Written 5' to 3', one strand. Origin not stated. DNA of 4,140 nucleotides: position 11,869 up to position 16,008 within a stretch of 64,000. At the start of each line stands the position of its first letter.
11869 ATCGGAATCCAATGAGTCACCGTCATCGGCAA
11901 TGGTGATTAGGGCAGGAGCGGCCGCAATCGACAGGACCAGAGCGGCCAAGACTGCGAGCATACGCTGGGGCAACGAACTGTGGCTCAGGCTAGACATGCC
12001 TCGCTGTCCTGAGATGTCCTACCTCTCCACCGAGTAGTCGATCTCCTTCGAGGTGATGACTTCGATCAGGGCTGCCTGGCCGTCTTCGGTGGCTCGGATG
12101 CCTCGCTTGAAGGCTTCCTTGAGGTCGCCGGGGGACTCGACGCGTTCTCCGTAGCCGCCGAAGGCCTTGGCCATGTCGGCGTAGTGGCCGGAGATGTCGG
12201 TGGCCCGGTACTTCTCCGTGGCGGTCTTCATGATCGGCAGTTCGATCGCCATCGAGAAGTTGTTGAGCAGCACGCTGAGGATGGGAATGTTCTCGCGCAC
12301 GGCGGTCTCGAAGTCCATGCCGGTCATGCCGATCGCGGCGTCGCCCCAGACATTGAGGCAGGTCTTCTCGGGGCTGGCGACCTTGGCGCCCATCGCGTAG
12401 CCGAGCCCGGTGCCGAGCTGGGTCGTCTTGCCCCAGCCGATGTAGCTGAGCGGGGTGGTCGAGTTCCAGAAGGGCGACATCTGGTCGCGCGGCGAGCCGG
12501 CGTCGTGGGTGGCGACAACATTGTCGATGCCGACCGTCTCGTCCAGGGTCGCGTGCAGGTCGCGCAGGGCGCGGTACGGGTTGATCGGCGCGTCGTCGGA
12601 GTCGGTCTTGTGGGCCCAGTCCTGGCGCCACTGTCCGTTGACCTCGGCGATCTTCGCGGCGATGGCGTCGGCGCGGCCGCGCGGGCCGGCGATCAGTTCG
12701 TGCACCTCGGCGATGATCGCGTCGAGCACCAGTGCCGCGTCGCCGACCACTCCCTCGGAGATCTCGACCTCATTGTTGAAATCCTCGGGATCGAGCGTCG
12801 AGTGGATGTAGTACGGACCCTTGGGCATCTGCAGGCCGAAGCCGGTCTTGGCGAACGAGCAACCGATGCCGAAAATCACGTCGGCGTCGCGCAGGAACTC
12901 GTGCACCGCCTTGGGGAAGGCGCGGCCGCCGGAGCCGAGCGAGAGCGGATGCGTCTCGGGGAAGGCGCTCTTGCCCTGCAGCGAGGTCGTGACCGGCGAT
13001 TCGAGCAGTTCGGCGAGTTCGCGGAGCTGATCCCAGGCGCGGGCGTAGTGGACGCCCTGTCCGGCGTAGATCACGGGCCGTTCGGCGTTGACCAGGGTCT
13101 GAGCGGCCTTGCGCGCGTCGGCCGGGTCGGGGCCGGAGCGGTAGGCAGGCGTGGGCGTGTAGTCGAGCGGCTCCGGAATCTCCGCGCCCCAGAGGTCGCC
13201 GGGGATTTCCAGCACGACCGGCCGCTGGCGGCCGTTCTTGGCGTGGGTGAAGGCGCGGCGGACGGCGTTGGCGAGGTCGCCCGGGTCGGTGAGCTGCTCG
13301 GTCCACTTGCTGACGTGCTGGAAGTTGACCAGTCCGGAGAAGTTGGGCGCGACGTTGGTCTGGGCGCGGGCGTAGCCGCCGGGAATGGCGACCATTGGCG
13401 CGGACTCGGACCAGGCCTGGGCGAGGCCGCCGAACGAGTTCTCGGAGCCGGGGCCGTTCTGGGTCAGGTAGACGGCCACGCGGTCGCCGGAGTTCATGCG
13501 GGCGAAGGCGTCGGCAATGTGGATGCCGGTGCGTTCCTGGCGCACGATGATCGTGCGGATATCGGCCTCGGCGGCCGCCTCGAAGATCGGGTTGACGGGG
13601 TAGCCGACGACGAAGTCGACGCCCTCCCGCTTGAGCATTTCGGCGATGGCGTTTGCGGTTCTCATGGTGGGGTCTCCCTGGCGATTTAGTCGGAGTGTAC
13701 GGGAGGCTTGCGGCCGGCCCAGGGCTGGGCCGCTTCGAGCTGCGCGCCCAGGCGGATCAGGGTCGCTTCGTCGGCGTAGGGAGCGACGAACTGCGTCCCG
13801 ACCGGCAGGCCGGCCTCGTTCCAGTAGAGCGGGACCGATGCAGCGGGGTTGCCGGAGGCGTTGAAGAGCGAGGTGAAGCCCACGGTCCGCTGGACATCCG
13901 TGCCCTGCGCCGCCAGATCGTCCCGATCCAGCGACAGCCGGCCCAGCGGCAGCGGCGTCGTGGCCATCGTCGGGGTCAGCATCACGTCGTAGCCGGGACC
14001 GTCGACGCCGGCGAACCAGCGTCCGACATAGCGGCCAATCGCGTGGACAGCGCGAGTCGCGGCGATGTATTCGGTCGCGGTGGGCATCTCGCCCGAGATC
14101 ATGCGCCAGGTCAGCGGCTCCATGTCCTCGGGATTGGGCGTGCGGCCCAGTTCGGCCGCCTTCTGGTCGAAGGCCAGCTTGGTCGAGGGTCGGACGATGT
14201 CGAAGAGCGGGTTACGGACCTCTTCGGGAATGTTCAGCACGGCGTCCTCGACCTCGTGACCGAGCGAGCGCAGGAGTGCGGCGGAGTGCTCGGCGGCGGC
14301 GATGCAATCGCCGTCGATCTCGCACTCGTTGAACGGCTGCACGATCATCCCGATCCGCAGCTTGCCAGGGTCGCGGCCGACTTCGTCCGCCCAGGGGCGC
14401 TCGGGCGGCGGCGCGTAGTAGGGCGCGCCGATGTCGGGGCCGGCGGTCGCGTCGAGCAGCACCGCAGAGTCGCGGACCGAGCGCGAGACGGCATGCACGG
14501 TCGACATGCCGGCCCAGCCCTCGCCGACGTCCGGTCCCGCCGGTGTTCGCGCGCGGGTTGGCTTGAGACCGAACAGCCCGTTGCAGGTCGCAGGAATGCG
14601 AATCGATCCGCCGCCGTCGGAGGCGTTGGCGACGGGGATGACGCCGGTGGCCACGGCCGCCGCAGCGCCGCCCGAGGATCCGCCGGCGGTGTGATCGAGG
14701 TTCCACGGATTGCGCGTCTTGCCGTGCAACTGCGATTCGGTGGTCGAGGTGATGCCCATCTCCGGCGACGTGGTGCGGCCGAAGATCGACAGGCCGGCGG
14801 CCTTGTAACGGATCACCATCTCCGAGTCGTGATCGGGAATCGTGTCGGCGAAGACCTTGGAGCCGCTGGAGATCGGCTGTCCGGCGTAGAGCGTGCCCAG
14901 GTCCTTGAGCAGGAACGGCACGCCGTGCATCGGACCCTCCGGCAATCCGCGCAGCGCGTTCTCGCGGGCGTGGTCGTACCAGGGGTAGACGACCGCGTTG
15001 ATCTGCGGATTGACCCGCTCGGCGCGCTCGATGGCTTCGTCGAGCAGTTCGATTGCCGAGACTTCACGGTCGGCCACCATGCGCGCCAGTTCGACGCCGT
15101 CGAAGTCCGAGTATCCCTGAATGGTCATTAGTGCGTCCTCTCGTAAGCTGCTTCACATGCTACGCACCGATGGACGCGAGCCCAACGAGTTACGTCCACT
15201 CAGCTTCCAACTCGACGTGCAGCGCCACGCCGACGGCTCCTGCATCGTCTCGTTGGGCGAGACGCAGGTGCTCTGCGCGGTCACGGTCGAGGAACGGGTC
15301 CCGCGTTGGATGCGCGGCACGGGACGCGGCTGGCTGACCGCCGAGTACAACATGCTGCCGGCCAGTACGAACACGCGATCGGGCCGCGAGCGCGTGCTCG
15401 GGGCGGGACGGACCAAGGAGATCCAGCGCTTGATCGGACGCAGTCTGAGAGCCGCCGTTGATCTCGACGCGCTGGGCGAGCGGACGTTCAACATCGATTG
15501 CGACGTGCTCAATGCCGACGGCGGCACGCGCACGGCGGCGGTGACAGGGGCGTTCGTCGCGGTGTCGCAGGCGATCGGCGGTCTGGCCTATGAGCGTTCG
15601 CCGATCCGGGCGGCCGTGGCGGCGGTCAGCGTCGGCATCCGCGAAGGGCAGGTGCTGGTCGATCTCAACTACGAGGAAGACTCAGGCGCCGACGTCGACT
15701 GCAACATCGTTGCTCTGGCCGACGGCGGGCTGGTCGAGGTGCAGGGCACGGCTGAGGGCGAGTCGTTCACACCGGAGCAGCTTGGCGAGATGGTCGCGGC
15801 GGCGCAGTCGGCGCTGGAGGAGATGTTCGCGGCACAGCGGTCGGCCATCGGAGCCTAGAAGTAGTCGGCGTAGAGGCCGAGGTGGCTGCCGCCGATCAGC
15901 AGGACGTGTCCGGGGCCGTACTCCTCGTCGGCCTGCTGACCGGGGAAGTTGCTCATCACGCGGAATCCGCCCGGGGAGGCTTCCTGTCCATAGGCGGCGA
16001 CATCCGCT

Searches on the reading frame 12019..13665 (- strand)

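Call 47: search_protein_families(library=pfam, proteins=[window:12019-13665:-], max_evalue=0.001)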
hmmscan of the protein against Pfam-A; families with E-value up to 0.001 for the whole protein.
window:12019-13665:- (548 aa): 3 families
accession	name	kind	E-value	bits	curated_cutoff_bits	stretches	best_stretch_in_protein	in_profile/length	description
PF00205.28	TPP_enzyme_M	-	7.5e-34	116.8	30.4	1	185-316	2-136/137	Thiamine pyrophosphate enzyme, central domain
PF02775.26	TPP_enzyme_C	-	2.6e-26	92.7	21.9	1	388-536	1-151/151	Thiamine pyrophosphate enzyme, C-terminal TPP binding domain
PF02776.23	TPP_enzyme_N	-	1.4e-23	83.3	26.8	1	1-104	1-106/119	Thiamine pyrophosphate enzyme, N-terminal TPP binding domain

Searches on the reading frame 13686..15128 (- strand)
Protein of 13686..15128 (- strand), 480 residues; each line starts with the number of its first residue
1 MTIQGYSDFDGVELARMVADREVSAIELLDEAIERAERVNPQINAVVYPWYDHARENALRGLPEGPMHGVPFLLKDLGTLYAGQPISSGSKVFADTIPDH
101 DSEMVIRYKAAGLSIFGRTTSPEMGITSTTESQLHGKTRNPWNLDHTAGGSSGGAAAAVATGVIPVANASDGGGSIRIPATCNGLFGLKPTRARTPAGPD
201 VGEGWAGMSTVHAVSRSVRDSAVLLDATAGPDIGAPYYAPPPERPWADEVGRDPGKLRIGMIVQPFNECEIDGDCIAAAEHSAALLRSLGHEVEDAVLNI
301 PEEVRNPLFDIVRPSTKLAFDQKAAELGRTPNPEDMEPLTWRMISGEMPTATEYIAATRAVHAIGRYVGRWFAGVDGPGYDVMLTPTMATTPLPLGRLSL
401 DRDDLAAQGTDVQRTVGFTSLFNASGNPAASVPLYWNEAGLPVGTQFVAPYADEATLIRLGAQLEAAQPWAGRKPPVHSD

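Call 47: search_protein_families(library=pfam, proteins=[window:13686-15128:-], max_evalue=0.001)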
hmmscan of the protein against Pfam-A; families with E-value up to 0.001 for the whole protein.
window:13686-15128:- (480 aa): 1 family
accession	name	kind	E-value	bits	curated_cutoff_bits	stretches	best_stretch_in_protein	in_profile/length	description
PF01425.27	Amidase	-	5.3e-87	293.2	27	1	27-457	1-444/445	Amidase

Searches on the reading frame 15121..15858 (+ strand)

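Call 47: search_protein_families(library=pfam, proteins=[window:15121-15858:+], max_evalue=0.001)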
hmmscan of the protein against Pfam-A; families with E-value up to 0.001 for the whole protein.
window:15121-15858:+ (245 aa): 2 families
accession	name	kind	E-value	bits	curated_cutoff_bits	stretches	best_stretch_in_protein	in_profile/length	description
PF01138.27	RNase_PH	-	6.6e-29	101.4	25.5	1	23-150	1-126/130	3' exoribonuclease family, domain 1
PF03725.20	RNase_PH_C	-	4.8e-12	46.1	20.8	1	165-230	2-66/67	3' exoribonuclease family, domain 2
